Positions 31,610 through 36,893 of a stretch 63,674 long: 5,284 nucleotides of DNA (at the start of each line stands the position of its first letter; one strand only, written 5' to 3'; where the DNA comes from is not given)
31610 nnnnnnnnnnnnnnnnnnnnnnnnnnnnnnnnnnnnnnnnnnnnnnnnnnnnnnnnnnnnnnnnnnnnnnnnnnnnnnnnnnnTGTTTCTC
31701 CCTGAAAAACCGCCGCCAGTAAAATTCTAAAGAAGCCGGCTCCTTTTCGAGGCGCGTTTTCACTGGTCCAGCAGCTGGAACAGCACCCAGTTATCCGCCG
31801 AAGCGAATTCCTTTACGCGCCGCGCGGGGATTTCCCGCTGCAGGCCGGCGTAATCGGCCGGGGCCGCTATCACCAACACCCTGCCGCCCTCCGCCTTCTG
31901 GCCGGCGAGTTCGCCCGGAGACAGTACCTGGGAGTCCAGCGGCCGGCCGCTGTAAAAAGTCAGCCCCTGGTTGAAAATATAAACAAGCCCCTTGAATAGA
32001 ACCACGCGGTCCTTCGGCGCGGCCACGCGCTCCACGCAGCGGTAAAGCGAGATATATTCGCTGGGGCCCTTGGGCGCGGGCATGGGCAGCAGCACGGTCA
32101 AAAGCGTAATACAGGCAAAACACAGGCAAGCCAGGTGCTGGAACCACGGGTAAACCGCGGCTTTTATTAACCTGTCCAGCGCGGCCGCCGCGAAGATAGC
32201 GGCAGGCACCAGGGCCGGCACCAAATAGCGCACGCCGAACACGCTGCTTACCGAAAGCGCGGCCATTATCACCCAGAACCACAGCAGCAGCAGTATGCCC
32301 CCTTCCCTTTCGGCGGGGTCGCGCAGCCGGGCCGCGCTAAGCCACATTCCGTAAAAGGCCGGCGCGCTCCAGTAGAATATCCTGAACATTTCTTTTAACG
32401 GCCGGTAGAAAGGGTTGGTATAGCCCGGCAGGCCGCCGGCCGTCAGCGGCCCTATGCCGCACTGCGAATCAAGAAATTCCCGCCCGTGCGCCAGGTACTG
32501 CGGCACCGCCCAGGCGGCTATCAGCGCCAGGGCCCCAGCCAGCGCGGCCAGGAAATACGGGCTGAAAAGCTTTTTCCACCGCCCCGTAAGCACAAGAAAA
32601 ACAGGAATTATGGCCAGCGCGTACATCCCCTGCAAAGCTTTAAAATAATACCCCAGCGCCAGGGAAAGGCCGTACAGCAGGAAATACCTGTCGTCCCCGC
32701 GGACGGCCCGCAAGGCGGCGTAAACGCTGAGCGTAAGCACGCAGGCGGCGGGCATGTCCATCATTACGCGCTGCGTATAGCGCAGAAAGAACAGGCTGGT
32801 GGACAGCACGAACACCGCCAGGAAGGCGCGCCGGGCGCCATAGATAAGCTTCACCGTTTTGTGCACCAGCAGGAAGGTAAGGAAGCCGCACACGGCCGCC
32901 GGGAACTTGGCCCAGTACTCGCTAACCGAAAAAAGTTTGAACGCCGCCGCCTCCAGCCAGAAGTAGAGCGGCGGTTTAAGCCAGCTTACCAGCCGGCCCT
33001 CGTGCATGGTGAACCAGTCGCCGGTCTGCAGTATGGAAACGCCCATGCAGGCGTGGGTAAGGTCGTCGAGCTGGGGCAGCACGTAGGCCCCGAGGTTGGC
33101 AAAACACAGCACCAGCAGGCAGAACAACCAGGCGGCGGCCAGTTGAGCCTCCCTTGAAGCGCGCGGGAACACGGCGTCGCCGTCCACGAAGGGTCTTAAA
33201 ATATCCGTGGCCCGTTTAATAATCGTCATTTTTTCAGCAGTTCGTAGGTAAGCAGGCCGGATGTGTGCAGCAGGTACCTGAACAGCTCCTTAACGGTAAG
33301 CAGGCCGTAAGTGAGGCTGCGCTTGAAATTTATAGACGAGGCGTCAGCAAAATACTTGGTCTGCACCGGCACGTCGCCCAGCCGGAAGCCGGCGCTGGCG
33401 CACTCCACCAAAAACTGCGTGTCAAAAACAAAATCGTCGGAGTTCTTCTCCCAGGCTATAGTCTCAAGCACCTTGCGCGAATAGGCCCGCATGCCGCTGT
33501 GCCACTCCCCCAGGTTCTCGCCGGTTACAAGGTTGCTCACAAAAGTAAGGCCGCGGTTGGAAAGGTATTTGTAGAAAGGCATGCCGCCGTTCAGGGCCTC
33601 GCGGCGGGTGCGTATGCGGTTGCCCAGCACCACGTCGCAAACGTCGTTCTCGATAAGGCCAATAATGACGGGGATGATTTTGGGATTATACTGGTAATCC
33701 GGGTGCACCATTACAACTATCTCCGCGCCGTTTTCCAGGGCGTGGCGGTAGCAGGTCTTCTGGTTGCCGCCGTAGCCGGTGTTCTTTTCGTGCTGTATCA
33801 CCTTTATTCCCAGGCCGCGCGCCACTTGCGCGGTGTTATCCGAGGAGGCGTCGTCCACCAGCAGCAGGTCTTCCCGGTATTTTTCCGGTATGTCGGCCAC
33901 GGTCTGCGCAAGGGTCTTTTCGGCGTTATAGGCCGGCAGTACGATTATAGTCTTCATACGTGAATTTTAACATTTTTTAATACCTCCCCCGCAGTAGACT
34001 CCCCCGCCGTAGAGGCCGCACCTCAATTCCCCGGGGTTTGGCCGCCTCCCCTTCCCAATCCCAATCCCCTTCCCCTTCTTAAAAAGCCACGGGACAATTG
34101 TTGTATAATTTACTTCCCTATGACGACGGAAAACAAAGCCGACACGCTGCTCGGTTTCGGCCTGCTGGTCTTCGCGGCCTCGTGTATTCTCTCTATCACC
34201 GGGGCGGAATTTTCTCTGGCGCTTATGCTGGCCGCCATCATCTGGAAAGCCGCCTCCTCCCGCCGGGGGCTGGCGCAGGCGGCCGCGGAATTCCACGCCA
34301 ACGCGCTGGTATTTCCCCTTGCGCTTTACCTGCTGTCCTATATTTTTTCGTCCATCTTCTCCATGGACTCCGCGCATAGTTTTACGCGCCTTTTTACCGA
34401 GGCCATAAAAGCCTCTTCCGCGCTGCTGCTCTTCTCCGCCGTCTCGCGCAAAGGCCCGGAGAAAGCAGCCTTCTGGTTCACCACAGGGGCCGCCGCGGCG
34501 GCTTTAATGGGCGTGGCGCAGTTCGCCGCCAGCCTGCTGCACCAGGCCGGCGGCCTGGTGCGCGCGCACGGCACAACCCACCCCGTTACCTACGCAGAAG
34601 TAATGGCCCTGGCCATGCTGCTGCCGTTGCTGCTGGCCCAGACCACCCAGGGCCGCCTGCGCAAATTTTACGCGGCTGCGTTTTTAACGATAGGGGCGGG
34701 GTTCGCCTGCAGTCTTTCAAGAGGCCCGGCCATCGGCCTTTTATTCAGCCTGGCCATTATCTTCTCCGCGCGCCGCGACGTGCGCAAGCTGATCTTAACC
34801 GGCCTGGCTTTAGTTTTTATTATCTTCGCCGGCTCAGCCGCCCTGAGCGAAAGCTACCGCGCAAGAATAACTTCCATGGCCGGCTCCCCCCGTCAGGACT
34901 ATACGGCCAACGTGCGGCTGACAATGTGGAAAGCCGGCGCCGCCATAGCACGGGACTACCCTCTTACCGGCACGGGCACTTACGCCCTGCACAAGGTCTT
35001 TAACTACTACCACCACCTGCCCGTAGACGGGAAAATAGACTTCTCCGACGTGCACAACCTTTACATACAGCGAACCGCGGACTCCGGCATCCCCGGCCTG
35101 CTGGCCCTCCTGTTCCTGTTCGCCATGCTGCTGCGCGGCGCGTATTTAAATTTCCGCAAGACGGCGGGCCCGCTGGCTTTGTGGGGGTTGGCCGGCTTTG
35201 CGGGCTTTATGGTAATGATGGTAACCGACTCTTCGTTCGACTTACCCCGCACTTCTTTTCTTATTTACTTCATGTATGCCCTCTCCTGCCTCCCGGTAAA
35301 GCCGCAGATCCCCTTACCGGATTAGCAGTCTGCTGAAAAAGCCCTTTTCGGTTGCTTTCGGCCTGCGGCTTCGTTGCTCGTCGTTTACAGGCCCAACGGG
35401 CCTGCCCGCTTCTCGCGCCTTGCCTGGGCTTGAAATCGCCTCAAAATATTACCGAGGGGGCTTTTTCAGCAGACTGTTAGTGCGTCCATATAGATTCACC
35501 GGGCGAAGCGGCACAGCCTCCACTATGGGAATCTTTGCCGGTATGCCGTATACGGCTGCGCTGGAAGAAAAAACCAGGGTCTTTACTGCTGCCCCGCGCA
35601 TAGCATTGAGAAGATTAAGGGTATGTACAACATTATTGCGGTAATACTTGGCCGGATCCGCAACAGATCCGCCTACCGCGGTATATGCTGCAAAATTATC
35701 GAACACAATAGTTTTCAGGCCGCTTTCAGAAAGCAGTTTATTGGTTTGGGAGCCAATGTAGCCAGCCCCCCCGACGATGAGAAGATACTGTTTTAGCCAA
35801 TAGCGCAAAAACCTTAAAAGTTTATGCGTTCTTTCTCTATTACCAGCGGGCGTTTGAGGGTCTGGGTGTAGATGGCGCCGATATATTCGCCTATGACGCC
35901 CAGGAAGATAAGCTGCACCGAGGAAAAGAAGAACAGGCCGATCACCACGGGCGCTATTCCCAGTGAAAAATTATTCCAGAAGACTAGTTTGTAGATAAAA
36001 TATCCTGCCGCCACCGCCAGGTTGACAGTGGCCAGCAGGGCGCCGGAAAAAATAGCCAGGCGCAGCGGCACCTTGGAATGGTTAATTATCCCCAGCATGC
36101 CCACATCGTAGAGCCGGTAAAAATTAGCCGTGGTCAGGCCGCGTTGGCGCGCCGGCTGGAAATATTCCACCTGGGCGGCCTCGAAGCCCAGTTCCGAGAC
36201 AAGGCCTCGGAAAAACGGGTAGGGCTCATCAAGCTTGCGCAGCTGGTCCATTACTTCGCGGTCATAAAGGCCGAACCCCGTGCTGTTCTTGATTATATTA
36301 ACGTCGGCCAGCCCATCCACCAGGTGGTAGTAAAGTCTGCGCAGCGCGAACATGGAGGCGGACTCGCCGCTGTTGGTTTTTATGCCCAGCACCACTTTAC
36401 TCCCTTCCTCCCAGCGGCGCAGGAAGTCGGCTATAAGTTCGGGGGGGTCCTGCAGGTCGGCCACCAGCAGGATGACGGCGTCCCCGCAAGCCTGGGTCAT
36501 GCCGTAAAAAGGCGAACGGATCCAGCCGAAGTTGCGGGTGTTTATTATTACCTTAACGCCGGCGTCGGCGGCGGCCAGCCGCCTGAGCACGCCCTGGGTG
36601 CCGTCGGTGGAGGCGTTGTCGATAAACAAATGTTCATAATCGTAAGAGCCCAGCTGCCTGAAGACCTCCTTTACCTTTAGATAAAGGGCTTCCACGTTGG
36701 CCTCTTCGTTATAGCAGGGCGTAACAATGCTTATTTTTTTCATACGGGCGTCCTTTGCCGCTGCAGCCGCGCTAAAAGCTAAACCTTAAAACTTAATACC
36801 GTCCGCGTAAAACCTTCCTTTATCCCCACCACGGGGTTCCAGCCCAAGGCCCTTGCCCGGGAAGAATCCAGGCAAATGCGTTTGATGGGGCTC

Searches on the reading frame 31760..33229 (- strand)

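Call 6: search_protein_families(library=pfam, proteins=[window:31760-33229:-])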
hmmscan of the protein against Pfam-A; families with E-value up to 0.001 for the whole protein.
window:31760-33229:- (489 aa): 1 family
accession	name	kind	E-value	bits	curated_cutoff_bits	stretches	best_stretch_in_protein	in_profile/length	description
PF13231.12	PMT_2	-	4e-22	79.6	26.1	1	85-240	2-157/160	Dolichyl-phosphate-mannose-protein mannosyltransferase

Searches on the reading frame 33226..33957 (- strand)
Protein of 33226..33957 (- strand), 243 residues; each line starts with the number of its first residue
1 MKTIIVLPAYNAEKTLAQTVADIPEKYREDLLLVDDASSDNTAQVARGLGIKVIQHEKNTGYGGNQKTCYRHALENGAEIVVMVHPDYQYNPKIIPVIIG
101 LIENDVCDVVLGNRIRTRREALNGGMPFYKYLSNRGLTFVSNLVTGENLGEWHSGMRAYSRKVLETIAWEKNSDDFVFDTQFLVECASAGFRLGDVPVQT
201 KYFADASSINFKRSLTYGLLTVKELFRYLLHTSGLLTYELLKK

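Call 6: search_protein_families(library=pfam, proteins=[window:33226-33957:-])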
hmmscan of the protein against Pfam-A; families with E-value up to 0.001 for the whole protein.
window:33226-33957:- (243 aa): 1 family
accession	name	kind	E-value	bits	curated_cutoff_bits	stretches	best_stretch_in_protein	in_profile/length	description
PF00535.33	Glycos_transf_2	-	8.8e-23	81.5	23.3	1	5-167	2-167/168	Glycosyl transferase family 2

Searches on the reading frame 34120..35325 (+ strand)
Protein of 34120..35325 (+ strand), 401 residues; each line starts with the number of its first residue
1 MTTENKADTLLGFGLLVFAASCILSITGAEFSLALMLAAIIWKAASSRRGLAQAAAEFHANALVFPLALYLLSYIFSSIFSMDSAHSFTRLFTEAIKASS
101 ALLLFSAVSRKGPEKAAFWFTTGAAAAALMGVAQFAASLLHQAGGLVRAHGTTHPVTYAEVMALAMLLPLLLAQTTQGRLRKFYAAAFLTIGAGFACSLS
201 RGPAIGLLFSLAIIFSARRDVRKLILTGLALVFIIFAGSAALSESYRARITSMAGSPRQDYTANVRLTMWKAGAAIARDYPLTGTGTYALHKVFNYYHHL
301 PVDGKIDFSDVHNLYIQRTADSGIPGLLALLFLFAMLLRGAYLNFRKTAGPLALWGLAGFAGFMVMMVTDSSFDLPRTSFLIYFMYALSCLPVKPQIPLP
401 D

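Call 6: search_protein_families(library=pfam, proteins=[window:34120-35325:+])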
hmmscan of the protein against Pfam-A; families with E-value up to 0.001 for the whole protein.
window:34120-35325:+ (401 aa): 1 family
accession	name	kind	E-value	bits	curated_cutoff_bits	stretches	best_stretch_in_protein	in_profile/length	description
PF04932.20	Wzy_C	-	9.2e-20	71.4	31.7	1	187-331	2-149/149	O-Antigen ligase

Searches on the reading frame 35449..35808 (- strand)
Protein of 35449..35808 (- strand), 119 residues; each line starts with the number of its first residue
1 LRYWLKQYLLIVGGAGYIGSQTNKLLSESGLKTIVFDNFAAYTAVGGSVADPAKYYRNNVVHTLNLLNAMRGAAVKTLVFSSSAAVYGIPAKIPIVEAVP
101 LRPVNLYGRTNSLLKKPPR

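Call 6: search_protein_families(library=pfam, proteins=[window:35449-35808:-])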
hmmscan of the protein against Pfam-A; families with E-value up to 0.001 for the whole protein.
window:35449-35808:- (119 aa): 4 families
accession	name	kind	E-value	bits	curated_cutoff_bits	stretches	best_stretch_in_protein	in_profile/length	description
PF01370.27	Epimerase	-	4.3e-19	69.3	20.9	1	38-110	70-145/240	NAD dependent epimerase/dehydratase family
PF16363.11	GDP_Man_Dehyd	-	1.1e-17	65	27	1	38-110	81-156/332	GDP-mannose 4,6 dehydratase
PF04321.23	RmlD_sub_bind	-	2.8e-06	27.1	27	1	24-111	45-129/287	RmlD substrate binding domain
PF01073.25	3Beta_HSD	-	7.5e-05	22.3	22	0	39-88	73-121/280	3-beta hydroxysteroid dehydrogenase/isomerase family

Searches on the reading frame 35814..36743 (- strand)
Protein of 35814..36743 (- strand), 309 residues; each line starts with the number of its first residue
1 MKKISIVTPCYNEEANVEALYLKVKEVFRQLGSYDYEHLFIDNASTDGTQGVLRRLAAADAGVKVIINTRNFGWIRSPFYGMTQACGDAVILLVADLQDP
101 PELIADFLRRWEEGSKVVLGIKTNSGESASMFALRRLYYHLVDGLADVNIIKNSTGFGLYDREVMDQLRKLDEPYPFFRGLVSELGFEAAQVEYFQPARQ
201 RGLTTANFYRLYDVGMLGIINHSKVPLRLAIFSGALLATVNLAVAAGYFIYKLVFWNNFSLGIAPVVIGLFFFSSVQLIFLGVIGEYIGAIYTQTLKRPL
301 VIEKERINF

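Call 3: search_protein_families(library=pfam, proteins=[window:35814-36743:-])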
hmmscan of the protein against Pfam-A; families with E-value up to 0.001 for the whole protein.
window:35814-36743:- (309 aa): 1 family
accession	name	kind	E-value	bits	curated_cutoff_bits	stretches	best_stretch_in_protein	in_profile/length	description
PF00535.33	Glycos_transf_2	-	1.1e-22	81.2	23.3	1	5-168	1-167/168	Glycosyl transferase family 2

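Call 4: search_protein_families(library=ncbifam, proteins=[window:35814-36743:-])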
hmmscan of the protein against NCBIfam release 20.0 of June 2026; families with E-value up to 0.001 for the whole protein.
window:35814-36743:- (309 aa): 8 families
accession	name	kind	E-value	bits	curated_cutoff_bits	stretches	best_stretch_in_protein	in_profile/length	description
NF047588.1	GlcsyltransPgfSStrep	equivalog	7.5e-56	189.6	500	1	3-303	2-303/308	glycosyltransferase PgfS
NF007986.1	PRK10714.1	equivalog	7e-31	107.4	529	1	1-300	5-305/316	undecaprenyl-phosphate 4-deoxy-4-formamido-L-arabinose transferase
NF041875.1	EPS_EpsD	equivalog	1.2e-08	34.7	370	1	4-121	1-115/325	exopolysaccharide biosynthesis glycosyltransferase EpsD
NF047683.1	TeichurnBiosyTuaG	equivalog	3.2e-08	33.5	400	1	3-96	7-96/252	teichuronic acid biosynthesis protein TuaG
TIGR03937.1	PgaC_IcaA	equivalog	7.8e-08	31.7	422.3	1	2-96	45-135/407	poly-beta-1,6-N-acetyl-D-glucosamine synthase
TIGR04283.1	glyco_like_mftF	equivalog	5.3e-06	26.2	182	1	4-114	1-100/221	TIGR04283 family arsenosugar biosynthesis glycosyltransferase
NF010496.0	PRK13915.1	equivalog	0.00033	19.8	262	1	2-100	31-130/307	glucosyl-3-phosphoglycerate synthase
NF045692.1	OglycostaseCruG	equivalog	0.00052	19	600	1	2-110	41-151/386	2'-O-glycosyltransferase CruG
